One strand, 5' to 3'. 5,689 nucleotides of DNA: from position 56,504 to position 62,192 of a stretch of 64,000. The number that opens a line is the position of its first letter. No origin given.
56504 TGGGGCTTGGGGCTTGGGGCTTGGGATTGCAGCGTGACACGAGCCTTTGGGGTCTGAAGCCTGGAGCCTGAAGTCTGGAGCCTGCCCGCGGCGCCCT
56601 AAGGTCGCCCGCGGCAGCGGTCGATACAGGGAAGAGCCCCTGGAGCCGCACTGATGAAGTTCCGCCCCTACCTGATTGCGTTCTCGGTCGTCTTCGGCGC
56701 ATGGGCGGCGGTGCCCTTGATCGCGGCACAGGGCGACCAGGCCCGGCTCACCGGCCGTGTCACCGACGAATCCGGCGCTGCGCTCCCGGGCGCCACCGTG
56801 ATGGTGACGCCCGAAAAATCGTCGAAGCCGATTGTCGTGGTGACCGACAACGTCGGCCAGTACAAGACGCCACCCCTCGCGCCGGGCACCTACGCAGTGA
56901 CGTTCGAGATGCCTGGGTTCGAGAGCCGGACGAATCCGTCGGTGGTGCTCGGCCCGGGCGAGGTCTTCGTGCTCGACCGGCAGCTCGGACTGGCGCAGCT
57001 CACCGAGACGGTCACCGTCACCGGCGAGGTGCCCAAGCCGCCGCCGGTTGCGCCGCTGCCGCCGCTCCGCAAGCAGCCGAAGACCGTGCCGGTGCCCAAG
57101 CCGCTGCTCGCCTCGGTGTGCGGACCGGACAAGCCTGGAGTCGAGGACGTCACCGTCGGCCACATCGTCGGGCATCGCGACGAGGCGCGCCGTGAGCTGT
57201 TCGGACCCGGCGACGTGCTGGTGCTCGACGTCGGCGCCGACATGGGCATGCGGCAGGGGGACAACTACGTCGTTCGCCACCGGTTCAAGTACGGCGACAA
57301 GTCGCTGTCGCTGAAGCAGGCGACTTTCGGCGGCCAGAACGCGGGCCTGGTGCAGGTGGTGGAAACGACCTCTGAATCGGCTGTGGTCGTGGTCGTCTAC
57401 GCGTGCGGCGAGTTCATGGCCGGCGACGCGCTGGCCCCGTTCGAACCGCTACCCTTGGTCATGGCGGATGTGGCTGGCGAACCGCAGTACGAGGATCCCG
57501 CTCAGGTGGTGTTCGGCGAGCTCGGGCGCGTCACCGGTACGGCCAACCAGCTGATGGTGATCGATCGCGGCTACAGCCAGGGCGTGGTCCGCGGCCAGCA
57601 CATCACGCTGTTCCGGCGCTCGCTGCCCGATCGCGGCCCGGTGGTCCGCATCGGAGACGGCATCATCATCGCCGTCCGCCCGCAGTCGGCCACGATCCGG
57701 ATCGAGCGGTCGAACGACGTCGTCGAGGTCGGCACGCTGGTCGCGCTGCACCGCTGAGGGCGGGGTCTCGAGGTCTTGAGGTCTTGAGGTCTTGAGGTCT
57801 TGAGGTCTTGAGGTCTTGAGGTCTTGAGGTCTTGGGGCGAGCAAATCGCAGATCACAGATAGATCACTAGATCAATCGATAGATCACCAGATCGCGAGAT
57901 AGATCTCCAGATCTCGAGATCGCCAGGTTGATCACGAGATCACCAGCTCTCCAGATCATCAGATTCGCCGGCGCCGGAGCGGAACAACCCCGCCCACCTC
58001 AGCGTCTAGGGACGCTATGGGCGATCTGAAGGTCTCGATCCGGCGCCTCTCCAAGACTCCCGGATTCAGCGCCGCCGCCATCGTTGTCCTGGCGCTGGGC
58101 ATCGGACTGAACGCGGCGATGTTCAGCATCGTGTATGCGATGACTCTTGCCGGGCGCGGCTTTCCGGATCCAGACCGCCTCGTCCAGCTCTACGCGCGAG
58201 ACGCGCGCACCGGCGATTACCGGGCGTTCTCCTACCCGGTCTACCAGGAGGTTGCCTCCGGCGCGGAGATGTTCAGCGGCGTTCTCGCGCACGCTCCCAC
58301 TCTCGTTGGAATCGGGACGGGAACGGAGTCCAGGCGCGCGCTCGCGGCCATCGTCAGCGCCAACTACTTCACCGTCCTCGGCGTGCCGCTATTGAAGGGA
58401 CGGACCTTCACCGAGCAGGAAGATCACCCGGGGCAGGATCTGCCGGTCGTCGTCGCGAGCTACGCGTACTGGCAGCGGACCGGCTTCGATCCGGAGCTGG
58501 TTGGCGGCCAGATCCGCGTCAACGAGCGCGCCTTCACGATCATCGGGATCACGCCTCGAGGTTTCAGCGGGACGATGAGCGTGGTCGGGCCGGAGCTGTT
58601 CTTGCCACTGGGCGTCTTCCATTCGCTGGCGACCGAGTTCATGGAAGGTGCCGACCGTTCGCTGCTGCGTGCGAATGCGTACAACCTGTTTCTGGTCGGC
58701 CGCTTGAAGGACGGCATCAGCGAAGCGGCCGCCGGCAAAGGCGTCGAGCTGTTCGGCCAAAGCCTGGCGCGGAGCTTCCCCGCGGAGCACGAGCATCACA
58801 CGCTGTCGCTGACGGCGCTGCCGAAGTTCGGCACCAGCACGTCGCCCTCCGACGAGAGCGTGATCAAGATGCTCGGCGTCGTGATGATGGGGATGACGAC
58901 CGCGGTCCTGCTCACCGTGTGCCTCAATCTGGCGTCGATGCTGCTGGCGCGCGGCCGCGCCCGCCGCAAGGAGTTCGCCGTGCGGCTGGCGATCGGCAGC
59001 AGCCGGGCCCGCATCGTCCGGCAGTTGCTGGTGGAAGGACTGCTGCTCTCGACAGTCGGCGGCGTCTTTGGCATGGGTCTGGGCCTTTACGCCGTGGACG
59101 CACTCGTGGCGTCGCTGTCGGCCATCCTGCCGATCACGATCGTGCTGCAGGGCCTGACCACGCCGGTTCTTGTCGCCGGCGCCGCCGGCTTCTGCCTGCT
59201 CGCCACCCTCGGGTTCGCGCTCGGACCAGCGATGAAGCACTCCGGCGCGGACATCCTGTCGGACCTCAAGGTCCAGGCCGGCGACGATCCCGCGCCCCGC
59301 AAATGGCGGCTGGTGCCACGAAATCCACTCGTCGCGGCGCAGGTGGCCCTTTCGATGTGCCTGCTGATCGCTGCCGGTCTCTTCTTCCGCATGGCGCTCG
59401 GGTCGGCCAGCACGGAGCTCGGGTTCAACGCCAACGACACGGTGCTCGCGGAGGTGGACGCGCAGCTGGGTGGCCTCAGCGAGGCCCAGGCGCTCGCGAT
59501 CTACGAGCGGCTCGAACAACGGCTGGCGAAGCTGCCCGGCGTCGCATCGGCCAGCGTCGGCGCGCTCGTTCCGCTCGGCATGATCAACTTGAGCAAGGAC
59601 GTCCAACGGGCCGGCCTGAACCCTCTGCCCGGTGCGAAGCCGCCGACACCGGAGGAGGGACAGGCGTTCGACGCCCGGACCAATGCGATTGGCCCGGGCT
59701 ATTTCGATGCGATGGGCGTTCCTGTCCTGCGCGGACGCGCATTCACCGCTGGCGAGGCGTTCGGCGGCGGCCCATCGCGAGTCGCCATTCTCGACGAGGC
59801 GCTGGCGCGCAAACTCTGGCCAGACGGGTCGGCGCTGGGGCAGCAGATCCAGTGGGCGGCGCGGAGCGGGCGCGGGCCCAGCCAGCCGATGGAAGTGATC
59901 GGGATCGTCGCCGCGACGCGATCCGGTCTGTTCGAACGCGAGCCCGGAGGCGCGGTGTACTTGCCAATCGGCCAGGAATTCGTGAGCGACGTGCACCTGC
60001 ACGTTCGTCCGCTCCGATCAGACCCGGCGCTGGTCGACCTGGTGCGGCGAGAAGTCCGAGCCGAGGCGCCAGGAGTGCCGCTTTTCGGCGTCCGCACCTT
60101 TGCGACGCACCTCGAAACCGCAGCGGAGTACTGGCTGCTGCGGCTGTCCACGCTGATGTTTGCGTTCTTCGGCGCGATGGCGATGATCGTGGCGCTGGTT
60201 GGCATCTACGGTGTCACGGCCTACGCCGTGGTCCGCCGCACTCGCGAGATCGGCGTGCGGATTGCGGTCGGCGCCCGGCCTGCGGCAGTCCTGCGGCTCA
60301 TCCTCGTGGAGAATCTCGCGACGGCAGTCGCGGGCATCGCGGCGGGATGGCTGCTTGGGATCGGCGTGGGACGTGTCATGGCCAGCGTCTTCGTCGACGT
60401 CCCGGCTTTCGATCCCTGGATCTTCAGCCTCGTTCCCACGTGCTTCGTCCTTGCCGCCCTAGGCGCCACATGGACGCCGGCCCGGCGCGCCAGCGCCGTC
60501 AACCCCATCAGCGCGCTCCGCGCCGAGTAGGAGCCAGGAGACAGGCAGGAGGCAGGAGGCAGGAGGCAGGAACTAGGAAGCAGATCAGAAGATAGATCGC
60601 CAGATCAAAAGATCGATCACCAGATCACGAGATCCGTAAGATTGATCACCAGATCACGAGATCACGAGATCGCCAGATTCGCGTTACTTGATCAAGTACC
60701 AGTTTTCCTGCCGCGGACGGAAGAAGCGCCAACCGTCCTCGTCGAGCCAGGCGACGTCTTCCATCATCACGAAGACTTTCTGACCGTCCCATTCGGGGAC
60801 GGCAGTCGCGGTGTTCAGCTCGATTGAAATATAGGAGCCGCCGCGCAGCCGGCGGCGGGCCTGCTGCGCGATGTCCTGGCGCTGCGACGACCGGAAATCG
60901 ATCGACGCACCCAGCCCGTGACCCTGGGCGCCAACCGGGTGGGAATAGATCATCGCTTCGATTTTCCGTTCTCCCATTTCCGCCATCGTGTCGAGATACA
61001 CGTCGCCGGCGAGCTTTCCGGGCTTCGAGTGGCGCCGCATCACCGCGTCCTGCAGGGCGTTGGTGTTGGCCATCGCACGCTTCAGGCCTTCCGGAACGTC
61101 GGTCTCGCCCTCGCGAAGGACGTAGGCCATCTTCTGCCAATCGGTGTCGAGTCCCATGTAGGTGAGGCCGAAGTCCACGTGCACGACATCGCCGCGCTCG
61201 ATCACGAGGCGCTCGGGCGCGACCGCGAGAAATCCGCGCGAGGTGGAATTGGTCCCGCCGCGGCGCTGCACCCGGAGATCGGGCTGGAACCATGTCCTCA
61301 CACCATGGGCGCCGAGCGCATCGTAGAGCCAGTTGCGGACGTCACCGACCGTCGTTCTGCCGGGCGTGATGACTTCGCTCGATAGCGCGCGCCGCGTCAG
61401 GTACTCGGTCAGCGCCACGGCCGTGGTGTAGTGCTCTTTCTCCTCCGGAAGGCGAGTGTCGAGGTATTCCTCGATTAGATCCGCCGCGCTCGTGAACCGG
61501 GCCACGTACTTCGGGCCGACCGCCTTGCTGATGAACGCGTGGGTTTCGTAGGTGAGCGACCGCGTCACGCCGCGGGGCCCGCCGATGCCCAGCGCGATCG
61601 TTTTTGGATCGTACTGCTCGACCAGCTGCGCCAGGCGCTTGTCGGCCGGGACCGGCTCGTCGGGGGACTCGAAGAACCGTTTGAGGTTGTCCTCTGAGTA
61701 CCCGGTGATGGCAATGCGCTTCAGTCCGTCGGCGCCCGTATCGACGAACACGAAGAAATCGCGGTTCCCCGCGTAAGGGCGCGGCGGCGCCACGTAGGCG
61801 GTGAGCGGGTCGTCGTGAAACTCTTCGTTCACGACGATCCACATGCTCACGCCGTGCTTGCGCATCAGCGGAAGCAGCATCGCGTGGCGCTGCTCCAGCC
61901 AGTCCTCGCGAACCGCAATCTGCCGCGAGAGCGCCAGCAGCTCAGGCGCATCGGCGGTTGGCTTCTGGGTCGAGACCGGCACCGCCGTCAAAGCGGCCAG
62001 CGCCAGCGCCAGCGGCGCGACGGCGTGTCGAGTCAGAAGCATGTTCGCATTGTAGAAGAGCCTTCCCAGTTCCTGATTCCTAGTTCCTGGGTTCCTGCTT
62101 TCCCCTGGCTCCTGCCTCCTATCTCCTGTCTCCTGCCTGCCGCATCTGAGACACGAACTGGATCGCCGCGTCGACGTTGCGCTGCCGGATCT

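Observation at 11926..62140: Family of modular 7-9 bp tandem microsatellite cassettes occupying intergenic spaces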

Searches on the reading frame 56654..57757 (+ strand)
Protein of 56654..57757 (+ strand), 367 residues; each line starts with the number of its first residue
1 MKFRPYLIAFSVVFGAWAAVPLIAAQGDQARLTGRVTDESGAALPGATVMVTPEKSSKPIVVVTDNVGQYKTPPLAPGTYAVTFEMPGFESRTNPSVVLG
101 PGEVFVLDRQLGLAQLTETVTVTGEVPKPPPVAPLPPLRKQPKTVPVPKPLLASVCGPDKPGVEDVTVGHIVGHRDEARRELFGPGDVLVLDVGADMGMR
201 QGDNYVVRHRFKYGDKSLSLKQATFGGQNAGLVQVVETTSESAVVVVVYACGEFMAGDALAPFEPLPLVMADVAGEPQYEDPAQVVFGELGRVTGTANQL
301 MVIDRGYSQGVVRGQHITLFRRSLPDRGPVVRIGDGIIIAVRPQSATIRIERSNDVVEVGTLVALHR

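Call 21: search_protein_families(library=pfam, proteins=[window:56654-57757:+])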
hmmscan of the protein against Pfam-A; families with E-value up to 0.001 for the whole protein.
window:56654-57757:+ (367 aa): 3 families
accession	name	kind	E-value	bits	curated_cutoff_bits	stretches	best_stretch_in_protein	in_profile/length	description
PF13620.12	CarboxypepD_reg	-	7.9e-19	68.2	32.3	1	32-110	2-80/82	Carboxypeptidase regulatory-like domain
PF13715.12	CarbopepD_reg_2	-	1e-06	29.1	32.2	1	32-94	1-60/88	CarboxypepD_reg-like domain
PF17210.9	SdrD_B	-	0.00027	21.6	29.7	1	38-88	18-68/112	SdrD B-like domain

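Call 23: find_encoding_contigs(protein=window:56654-57757:+, flank=10000, max_places=10)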
Protein window:56654-57757:+ (367 aa): 1 contig read that carries it; 1 place shown.
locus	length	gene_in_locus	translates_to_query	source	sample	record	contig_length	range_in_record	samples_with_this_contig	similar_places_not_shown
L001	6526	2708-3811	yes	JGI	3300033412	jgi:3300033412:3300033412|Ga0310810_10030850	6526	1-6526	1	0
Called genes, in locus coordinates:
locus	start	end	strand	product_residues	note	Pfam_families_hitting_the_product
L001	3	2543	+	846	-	?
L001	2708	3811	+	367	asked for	PF13620:CarboxypepD_reg, PF13715:CarbopepD_reg_2 (weak)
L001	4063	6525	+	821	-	?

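Call 53: find_related_loci(query=window:56654-57757:+, collection=metagenome_contigs, flank=6000)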
Query window:56654-57757:+ (367 aa) in metagenome_contigs; peptide patterns used: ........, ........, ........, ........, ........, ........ (x = any residue, [..] = any of these).
152 stretches matched a pattern; 6 encode a relative of the query (tblastn E <= 1e-3); 6 distinct loci.
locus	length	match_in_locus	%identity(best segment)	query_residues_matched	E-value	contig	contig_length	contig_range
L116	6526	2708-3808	100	1-367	0e+0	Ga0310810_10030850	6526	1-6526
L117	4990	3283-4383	100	1-367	0e+0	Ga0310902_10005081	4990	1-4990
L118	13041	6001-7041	70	23-367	1e-152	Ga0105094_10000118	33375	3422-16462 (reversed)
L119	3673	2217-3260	63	24-367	1e-134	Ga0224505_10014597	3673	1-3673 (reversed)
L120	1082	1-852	69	86-367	4e-136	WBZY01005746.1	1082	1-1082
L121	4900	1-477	67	209-367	6e-68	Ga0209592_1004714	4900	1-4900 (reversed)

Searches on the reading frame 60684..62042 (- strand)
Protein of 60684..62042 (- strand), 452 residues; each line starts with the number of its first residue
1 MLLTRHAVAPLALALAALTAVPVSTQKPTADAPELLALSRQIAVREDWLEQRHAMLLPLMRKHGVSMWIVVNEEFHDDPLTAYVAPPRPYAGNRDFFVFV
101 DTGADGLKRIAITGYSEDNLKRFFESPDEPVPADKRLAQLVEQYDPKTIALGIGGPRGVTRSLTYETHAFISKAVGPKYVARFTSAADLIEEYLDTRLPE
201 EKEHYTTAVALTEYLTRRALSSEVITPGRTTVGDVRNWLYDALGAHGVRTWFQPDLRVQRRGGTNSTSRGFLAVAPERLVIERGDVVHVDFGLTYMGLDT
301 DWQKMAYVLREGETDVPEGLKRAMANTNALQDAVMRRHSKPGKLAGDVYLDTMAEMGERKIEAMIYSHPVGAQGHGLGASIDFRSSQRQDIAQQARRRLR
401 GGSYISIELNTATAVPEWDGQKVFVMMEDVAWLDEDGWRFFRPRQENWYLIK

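Call 21: search_protein_families(library=pfam, proteins=[window:60684-62042:-])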
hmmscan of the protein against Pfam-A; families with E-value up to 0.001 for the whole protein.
window:60684-62042:- (452 aa): 1 family
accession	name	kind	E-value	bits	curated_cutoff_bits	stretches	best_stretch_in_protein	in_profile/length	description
PF00557.29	Peptidase_M24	-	6e-09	36.4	23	1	207-418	5-195/208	Metallopeptidase family M24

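Call 73: find_encoding_contigs(protein=window:60684-62042:-, flank=4000, max_places=10)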
Protein window:60684-62042:- (452 aa): no gene with exactly this product is on record in the collection.
